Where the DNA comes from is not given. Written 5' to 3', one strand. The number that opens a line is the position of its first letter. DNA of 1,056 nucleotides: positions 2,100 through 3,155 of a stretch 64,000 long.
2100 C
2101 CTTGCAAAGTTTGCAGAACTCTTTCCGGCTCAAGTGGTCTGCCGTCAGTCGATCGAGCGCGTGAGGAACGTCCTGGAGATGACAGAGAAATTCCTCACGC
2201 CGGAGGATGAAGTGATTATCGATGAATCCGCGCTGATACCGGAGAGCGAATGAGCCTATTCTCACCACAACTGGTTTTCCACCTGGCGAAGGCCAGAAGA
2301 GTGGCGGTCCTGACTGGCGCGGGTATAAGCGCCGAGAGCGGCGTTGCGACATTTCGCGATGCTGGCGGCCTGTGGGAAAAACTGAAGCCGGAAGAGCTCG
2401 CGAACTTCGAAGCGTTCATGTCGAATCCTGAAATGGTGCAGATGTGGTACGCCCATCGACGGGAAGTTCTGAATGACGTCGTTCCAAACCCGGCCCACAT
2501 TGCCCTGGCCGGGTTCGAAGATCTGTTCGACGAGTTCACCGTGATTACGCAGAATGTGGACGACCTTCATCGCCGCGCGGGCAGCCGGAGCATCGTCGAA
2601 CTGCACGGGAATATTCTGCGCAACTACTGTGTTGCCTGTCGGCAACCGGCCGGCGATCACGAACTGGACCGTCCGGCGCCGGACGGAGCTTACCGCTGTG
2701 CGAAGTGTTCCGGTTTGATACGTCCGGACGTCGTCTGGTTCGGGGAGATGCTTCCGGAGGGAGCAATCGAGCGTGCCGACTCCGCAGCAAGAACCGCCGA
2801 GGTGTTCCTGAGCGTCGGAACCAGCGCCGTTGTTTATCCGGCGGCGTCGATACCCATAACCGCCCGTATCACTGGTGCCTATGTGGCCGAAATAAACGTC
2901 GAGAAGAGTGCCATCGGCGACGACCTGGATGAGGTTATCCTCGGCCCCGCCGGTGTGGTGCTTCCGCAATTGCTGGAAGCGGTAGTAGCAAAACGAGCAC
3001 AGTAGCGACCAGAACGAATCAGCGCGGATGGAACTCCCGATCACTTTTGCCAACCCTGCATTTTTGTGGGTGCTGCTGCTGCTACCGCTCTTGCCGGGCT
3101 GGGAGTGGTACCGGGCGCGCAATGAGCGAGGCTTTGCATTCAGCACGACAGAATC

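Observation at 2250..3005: Sir2-family deacylase translationally coupled inside a Bat/vWA aerotolerance operon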

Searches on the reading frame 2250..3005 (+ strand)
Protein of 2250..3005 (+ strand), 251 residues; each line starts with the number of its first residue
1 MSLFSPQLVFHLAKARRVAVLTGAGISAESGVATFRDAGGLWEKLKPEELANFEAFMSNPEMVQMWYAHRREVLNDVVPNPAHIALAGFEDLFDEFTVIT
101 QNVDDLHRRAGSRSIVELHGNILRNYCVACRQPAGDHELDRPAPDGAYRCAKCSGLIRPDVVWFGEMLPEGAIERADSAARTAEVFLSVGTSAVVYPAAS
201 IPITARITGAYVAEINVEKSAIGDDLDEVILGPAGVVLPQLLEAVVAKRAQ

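Call 3: search_protein_families(library=pfam, proteins=[window:2250-3005:+], max_evalue=0.01)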
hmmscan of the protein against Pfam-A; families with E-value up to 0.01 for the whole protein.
window:2250-3005:+ (251 aa): 1 family
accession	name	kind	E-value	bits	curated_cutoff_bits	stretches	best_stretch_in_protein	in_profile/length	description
PF02146.23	SIR2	-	4.9e-52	176.9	24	1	23-197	1-180/180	Sir2 family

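Call 6: search_protein_families(library=ncbifam, proteins=[window:2250-3005:+], max_evalue=0.001)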
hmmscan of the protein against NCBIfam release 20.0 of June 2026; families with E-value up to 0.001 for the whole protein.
window:2250-3005:+ (251 aa): 7 families
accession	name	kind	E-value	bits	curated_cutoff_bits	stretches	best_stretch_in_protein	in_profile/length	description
NF001753.0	PRK00481.1-3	subfamily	1.3e-82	276.5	243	1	11-246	9-248/252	NAD-dependent protein deacylase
NF040867.1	prot_deacyl_CobB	equivalog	3.5e-77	258.9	320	1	11-245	6-242/242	NAD-dependent protein deacetylase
NF001755.0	PRK00481.1-5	equivalog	6.6e-60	202.4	318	1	7-248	32-272/278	Sir2 family NAD+-dependent deacetylase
NF010736.0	PRK14138.1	equivalog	1.8e-49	168.2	395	1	11-222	7-218/244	NAD-dependent deacetylase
NF001752.0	PRK00481.1-1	equivalog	2.8e-49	167.8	221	1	10-238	9-236/242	NAD-dependent protein deacylase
NF003738.0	PRK05333.1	equivalog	3.9e-41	140.9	305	2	11-133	22-144/295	NAD-dependent protein deacetylase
NF001754.0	PRK00481.1-4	equivalog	6.2e-41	140.1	252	1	11-235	11-234/244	NAD-dependent protein deacylase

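Call 10: find_homologous_proteins(query=window:2250-3002:+)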
Query window:2250-3002:+ (251 aa): 8000 proteins with E <= 0.001 among 8000 candidates; the best 120 are listed.
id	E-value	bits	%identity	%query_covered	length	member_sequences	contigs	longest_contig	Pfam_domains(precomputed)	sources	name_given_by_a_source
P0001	1.4e-157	540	96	100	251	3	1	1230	PF02146.24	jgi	-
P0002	4.0e-154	529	94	100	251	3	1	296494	PF02146.24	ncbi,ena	-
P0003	4.8e-123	427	74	100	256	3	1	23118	PF02146.24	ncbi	-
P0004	2.2e-120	418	73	99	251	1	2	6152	PF02146.24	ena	-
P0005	7.4e-120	417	74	98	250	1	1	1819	PF02146.24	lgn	-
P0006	6.2e-119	414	73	100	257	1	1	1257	PF02146.24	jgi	-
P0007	1.3e-117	409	73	99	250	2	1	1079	PF02146.24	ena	-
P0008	4.6e-116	404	71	99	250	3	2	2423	PF02146.24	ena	-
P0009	1.6e-106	373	66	99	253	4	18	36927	PF02146.24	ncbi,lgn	-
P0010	3.0e-106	372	66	100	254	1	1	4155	PF02146.24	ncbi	-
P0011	8.8e-104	364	66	99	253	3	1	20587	PF02146.24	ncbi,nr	ncbi:MAG: NAD-dependent deacylase [Rhodothermia bacterium]|nr:NAD-dependent deacylase [Rhodothermia 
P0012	2.7e-103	363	65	99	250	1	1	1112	PF02146.24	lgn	-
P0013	4.7e-103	362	64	98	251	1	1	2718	PF02146.24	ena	-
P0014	2.4e-102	359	64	100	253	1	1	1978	PF02146.24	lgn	-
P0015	3.9e-100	352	62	98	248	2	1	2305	PF02146.24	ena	-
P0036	2.3e-97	343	64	99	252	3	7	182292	PF02146.24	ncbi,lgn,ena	-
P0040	4.3e-97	342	62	97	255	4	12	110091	PF02146.24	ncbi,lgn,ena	-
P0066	1.0e-95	338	61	98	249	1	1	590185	PF02146.24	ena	-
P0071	1.9e-95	337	63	99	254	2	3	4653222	PF02146.24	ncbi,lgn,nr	ncbi:MAG: NAD-dependent deacylase [Bacteroidetes bacterium]|nr:NAD-dependent deacylase [Rhodothermac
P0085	8.1e-95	335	63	90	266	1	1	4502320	PF02146.24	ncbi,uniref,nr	ncbi:NAD-dependent deacylase [Rhodocaloribacter litoris]|uniref:SIR2 family NAD-dependent protein de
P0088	9.9e-95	334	61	98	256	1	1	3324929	PF02146.24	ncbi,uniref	ncbi:SIR2 family NAD-dependent protein deacylase [Rhodothermus marinus]|uniref:SIR2 family NAD-depen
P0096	2.2e-94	333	61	98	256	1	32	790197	PF02146.24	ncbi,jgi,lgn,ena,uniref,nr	ncbi:SIR2 family NAD-dependent protein deacylase [Rhodothermus marinus]|uniref:SIR2 family NAD-depen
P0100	2.9e-94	333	62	98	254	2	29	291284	PF02146.24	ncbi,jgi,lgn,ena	jgi:NAD-dependent deacetylase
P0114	7.7e-94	332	60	98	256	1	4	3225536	PF02146.24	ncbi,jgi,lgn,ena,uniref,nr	ncbi:NAD-dependent deacetylase [Rhodothermus marinus SG0.5JP17-172]|uniref:SIR2 family NAD-dependent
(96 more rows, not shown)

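Call 11: find_related_loci(query=window:2250-3002:+, collection=genome_contigs, flank=10000)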
Query window:2250-3002:+ (251 aa) in genome_contigs; peptide patterns used: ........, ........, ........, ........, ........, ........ (x = any residue, [..] = any of these).
155 stretches matched a pattern; 24 encode a relative of the query (tblastn E <= 1e-3); 24 distinct loci.
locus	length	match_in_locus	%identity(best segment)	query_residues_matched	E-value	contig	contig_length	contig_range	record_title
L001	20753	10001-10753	94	1-251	6e-161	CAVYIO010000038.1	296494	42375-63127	MAG: Rhodothermales bacterium isolate MFD03551.bin.2.116 genome assembly, contig: contig_7232, whole genome shotgun sequ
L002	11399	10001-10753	73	1-251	3e-127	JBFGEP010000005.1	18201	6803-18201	MAG: Rhodothermales bacterium isolate Mix_sand02.2020.12.D.83 k141_1489375_length_18201_cov_10.9453, whole genome shotgu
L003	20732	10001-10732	67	2-245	8e-104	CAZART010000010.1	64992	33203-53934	MAG TPA_asm: uncultured Rhodothermales bacterium isolate SRP284430_co1_216 genome assembly, contig: NODE_99_length_64992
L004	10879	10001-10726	65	4-245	5e-102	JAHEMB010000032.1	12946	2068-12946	MAG: Rhodothermaceae bacterium isolate Ww644 NODE_15464_length_12946_cov_2.693021, whole genome shotgun sequence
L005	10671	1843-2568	61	4-245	5e-98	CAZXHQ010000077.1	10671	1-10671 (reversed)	MAG TPA_asm: uncultured Rhodothermales bacterium isolate SRP284430_co1_215 genome assembly, contig: NODE_4515_length_106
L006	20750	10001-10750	64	1-250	1e-96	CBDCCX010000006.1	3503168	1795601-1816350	MAG: Rhodothermales bacterium isolate d80d03cd-5fe3-4c76-8cf4-28a07225dc37 genome assembly, contig: chromosome_2, whole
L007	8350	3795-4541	60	1-250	6e-93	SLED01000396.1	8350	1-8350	MAG: Salinibacteraceae bacterium isolate CSSed162cmB_571 CSSed16-2cmB-36084, whole genome shotgun sequence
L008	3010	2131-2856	61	3-245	5e-92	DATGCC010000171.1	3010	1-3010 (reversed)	MAG TPA_asm: Rhodothermales bacterium isolate SMAG_U9638 k141_506776, whole genome shotgun sequence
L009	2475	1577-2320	61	4-251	1e-91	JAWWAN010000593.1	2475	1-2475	MAG: Rhodothermales bacterium isolate HN15.bin.4 k141_499612_length_2475_cov_8.0000, whole genome shotgun sequence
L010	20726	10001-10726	60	4-245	6e-88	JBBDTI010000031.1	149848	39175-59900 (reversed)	MAG: Rhodothermales bacterium isolate LejiaC_62_68 Lejia_C_201_length_149848_cov_41, whole genome shotgun sequence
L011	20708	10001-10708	53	4-248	2e-81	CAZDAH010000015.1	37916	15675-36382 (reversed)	MAG TPA_asm: uncultured Ignavibacteria bacterium isolate binchicken_co395_172 genome assembly, contig: NODE_113_length_3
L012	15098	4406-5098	50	12-245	2e-76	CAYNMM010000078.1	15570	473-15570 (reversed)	MAG TPA_asm: uncultured bacterium isolate binchicken_co219_312 genome assembly, contig: k141_1523091, whole genome shotg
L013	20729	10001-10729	49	12-250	5e-65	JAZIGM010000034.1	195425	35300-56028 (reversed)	MAG: Chloroflexota bacterium isolate polished_nanopore-bin.49 polished_nanopore-bin.49_contig_3338, whole genome shotgun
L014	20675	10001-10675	48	12-244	8e-59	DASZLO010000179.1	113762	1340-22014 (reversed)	MAG TPA_asm: Bryobacteraceae bacterium isolate SMAG_U5866 k141_3706069, whole genome shotgun sequence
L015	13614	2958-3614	43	15-237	2e-56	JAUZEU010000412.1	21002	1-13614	MAG: Bryobacterales bacterium isolate BP_13 scaffold_1992415, whole genome shotgun sequence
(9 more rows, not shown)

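Call 15: find_encoding_contigs(protein=P0096, flank=10000, max_places=2)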
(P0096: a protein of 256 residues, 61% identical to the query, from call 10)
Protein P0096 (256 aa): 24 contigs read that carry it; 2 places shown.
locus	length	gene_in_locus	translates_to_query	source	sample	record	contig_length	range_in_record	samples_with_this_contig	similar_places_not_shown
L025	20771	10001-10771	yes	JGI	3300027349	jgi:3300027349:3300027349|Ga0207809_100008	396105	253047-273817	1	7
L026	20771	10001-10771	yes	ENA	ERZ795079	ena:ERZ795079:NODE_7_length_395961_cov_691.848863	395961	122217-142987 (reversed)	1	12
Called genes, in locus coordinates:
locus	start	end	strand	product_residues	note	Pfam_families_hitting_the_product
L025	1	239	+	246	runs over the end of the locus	PF00702:Hydrolase, PF12710:HAD (weak), PF13419:HAD_2, PF13242:Hydrolase_like (weak)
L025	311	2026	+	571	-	PF00795:CN_hydrolase, PF02540:NAD_synthase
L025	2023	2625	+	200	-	PF01330:RuvA_N, PF14520:HHH_5, PF07499:RuvA_C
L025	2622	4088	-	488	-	PF17152:CHASE8, PF00672:HAMP, PF00512:HisKA, PF02518:HATPase_c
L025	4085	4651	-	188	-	PF13689:DUF4154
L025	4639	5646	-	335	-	PF13557:Phenol_MetA_deg (faint)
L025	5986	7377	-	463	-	PF00593:TonB_dep_Rec_b-barrel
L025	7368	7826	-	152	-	-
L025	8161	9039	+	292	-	PF01882:DUF58, PF13519:VWA_2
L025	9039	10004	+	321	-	-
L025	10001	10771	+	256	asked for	PF02146:SIR2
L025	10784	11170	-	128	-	-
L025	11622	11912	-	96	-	PF01106:NifU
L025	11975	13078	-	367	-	PF01883:FeS_assembly_P, PF00142:Fer4_NifH (faint), PF02374:ArsA_ATPase (weak), PF09140:MipZ, PF10609:ParA, PF13614:AAA_31, PF01656:CbiA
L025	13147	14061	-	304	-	PF02541:Ppx-GppA, PF08841:DDR (weak)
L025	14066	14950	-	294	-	PF06325:PrmA, PF02475:TRM5-TYW2_MTfase (weak), PF05175:MTS, PF13489:Methyltransf_23, PF12847:Methyltransf_18 (weak), PF13847:Methyltransf_31, PF08241:Methyltransf_11 (weak), PF13649:Methyltransf_25, +1 more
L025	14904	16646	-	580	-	-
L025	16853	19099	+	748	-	PF01590:GAF, PF13185:GAF_2, PF13492:GAF_3, PF07228:SpoIIE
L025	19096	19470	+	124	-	PF01740:STAS, PF13466:STAS_2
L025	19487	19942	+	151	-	PF13581:HATPase_c_2, PF02518:HATPase_c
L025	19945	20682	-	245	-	PF01209:Ubie_methyltran, PF02353:CMAS (faint), PF13489:Methyltransf_23, PF13847:Methyltransf_31, PF08241:Methyltransf_11, PF08242:Methyltransf_12, PF13649:Methyltransf_25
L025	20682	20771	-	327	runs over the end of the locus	PF00365:PFK, PF01513:NAD_kinase (weak)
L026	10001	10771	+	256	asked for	PF02146:SIR2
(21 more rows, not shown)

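Call 29: search_protein_families(library=pfam, proteins=[L001:6916-7554:-, L001:5986-6693:-, L025:9039-10004:+, L004:8186-9832:+], max_evalue=0.01)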
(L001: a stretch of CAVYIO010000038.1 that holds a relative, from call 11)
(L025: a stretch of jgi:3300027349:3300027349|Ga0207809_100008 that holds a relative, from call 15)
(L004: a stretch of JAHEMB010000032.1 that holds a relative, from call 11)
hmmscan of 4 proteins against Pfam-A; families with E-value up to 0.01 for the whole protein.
L001:6916-7554:- (212 aa): 1 family
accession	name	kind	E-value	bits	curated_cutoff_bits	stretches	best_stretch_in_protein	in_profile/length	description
PF04264.18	YceI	-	1.5e-47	162.2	23.7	1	42-209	1-150/150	YceI-like domain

L001:5986-6693:- (235 aa): 3 families
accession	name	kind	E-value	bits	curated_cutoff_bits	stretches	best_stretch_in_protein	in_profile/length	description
PF13507.12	GATase_5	-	1.1e-45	156.2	27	1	7-212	6-232/260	CobB/CobQ-like glutamine amidotransferase domain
PF07685.20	GATase_3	-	4.4e-09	36.7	27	1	30-96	26-90/196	CobB/CobQ-like glutamine amidotransferase domain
PF01965.30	DJ-1_PfpI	-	2.3e-07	31.2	26.6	1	37-102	55-115/165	DJ-1/PfpI family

L025:9039-10004:+ (321 aa): 1 family
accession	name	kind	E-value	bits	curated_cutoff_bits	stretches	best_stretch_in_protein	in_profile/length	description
PF14316.11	DUF4381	-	0.00067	20.4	27.2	1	145-249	15-105/145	Domain of unknown function (DUF4381)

L004:8186-9832:+ (548 aa): 1 family
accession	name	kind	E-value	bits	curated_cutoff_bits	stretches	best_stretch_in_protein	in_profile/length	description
PF14316.11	DUF4381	-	0.00071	20.3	27.2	1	181-300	5-106/145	Domain of unknown function (DUF4381)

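Call 31: search_solved_structures(query=window:2250-3002:+, show_alignments=2, max_evalue=1e-20)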
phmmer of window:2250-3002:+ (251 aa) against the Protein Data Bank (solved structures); distinct sequences matched with E-value up to 1e-20: 52.
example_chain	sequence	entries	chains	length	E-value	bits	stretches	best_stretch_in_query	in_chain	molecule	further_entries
1ici_A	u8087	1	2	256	2.5e-58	200.4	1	7-244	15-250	TRANSCRIPTIONAL REGULATORY PROTEIN, SIR2 FAMILY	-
4twi_A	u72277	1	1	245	2.7e-58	200.3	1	8-244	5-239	NAD-dependent protein deacylase 1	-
1m2g_A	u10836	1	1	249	2.8e-58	200.3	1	8-244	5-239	Silent Information Regulator 2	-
1m2h_A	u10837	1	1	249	7.3e-58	198.9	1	8-244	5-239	Silent Information Regulator 2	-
1m2j_A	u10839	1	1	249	2.7e-57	197.1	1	8-244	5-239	Silent Information Regulator 2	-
1m2k_A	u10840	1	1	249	3.7e-57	196.6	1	8-244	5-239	Silent Information Regulator 2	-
1m2n_A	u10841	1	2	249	2.4e-55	190.7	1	8-244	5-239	Silent Information Regulator 2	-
6rxj_A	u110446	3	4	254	3.9e-53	183.4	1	16-245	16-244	NAD-dependent protein deacylase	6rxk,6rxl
1s5p_A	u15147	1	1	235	5.3e-53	183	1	17-245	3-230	NAD-dependent deacetylase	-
6rxm_A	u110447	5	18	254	2.6e-52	180.8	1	16-245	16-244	NAD-dependent protein deacylase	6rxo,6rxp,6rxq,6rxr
6fky_A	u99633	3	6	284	3.3e-51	177.1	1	11-244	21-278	NAD-dependent protein deacylase sirtuin-5, mitochondrial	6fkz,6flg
6enx_A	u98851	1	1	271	6.3e-51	176.2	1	11-146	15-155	NAD-dependent protein deacylase sirtuin-5, mitochondrial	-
4utn_A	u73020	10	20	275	6.8e-51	176.1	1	11-146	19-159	NAD-DEPENDENT PROTEIN DEACYLASE SIRTUIN-5, MITOCHONDRIAL | SIRTUIN 5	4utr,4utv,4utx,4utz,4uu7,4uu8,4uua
6eo0_A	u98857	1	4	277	6.9e-51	176.1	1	11-146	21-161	NAD-dependent protein deacylase sirtuin-5, mitochondrial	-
6rxs_A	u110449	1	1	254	1.7e-50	174.8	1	16-245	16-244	NAD-dependent protein deacylase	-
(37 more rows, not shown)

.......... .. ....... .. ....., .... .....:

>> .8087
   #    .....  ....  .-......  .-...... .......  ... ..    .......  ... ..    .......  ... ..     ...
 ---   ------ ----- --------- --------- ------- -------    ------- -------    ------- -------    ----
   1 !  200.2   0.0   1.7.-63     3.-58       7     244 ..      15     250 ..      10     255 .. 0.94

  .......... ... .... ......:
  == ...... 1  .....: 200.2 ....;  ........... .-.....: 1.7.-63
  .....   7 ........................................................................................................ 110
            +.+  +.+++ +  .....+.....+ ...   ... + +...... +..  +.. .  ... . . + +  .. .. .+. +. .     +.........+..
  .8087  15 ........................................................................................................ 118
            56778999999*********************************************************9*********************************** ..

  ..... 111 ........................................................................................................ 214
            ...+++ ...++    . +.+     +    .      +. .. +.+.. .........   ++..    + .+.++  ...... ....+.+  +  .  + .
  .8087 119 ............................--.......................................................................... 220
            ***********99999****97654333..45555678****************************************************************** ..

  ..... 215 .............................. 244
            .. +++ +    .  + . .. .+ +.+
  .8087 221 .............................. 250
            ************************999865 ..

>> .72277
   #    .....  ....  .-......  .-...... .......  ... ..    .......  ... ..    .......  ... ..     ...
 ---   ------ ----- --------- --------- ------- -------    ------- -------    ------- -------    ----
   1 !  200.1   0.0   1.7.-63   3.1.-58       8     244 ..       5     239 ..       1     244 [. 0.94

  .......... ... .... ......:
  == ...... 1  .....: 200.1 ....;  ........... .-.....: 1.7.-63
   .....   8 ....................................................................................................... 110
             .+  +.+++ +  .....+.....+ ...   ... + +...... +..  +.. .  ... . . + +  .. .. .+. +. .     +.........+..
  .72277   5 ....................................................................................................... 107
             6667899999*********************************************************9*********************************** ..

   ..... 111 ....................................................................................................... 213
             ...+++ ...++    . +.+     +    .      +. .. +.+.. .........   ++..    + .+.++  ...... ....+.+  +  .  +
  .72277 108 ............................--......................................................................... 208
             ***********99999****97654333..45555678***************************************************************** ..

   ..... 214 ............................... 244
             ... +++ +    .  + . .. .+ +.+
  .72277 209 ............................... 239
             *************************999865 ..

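Call 32: find_encoding_contigs(protein=P0085, flank=7000, max_places=1)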
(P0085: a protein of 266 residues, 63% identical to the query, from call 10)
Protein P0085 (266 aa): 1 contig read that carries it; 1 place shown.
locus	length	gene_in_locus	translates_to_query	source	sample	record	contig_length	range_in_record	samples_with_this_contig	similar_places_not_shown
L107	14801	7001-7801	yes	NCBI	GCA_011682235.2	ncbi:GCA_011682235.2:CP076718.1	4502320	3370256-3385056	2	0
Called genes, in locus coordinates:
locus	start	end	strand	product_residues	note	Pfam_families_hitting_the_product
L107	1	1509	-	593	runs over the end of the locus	PF03600:CitMHS, PF02080:TrkA_C, PF00939:Na_sulph_symp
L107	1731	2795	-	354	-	PF13289:SIR2_2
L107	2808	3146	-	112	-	PF13630:SdpI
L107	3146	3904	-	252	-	PF00106:adh_short, PF08659:KR, PF01370:Epimerase (weak), PF13561:adh_short_C2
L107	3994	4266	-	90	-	-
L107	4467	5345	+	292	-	PF01882:DUF58, PF05762:VWA_CoxE (weak), PF13519:VWA_2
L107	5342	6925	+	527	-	-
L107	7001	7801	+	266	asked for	PF02146:SIR2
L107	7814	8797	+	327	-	PF07584:BatA, PF00092:VWA, PF13519:VWA_2, PF06707:DUF1194 (weak)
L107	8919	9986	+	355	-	PF07584:BatA (faint), PF00092:VWA, PF13519:VWA_2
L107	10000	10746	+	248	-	PF00515:TPR_1 (faint), PF07719:TPR_2 (faint), PF13432:TPR_16 (faint)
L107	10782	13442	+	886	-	PF13584:BatD, PF13432:TPR_16 (weak), PF07719:TPR_2 (weak), PF00515:TPR_1 (weak), PF06347:SH3_4, PF08239:SH3_3 (faint)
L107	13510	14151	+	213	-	PF00265:TK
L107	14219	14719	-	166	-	-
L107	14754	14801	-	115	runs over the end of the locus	PF02313:Fumarate_red_D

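Call 33: find_encoding_contigs(protein=P0071, flank=7000, max_places=1)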
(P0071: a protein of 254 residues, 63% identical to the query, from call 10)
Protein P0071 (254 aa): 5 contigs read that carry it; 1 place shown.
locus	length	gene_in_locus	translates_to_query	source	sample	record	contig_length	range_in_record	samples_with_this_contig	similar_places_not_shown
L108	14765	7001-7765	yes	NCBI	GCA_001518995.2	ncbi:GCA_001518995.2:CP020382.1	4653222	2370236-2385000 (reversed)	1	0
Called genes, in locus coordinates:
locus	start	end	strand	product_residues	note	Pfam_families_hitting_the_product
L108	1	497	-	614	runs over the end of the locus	PF19291:TREH_N, PF00723:Glyco_hydro_15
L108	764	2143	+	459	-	PF01370:Epimerase, PF16363:GDP_Man_Dehyd (faint), PF08338:DUF1731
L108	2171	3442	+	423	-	PF00890:FAD_binding_2 (weak), PF01266:DAO (weak), PF01593:Amino_oxidase, PF05834:Lycopene_cycl (faint), PF07992:Pyr_redox_2 (faint), PF13450:NAD_binding_8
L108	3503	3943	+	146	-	-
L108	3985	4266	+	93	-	PF04248:NTP_transf_9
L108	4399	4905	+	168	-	PF01590:GAF, PF13185:GAF_2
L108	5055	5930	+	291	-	PF01882:DUF58, PF13519:VWA_2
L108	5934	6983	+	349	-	PF14316:DUF4381 (faint)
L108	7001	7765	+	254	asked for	PF02146:SIR2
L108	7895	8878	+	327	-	PF07584:BatA, PF01882:DUF58 (weak), PF00092:VWA, PF13519:VWA_2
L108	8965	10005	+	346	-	PF00092:VWA, PF13519:VWA_2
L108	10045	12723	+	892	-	PF00515:TPR_1 (faint), PF07719:TPR_2 (faint), PF13374:TPR_10 (faint), PF13424:TPR_12 (weak), PF13584:BatD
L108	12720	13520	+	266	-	PF06347:SH3_4 (faint), PF00515:TPR_1 (faint), PF13432:TPR_16, PF07719:TPR_2 (weak)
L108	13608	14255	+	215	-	PF00265:TK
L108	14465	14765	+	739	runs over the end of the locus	PF05496:RuvB_N (faint), PF13177:DNA_pol3_delta2, PF00004:AAA, PF13401:AAA_22 (weak), PF22608:DNAX_ATPase_lid, PF12169:DNA_pol3_gamma3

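Call 34: find_encoding_contigs(protein=P0066, flank=7000, max_places=1)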
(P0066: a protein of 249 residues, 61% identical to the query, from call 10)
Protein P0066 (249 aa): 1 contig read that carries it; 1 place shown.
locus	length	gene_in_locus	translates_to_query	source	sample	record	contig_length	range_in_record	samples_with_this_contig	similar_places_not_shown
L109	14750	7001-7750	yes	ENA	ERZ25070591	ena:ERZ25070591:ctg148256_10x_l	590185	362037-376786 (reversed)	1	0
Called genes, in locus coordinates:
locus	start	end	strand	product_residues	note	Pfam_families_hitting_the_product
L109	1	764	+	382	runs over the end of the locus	-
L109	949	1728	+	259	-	PF00702:Hydrolase, PF12710:HAD (weak), PF13419:HAD_2, PF13242:Hydrolase_like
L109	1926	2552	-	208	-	PF01694:Rhomboid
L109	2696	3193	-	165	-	PF13507:GATase_5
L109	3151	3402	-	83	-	-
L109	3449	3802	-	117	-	-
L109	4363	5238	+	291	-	PF01882:DUF58, PF13519:VWA_2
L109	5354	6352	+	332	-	-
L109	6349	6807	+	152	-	-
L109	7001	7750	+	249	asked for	PF02146:SIR2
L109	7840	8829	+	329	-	PF07584:BatA, PF01882:DUF58 (weak), PF00092:VWA, PF06707:DUF1194 (faint), PF13519:VWA_2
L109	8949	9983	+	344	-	PF07584:BatA (faint), PF00092:VWA, PF13519:VWA_2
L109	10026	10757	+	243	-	PF13432:TPR_16 (faint), PF13181:TPR_8 (faint), PF00515:TPR_1 (weak), PF07719:TPR_2 (weak)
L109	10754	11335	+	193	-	-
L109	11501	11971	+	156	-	PF01208:URO-D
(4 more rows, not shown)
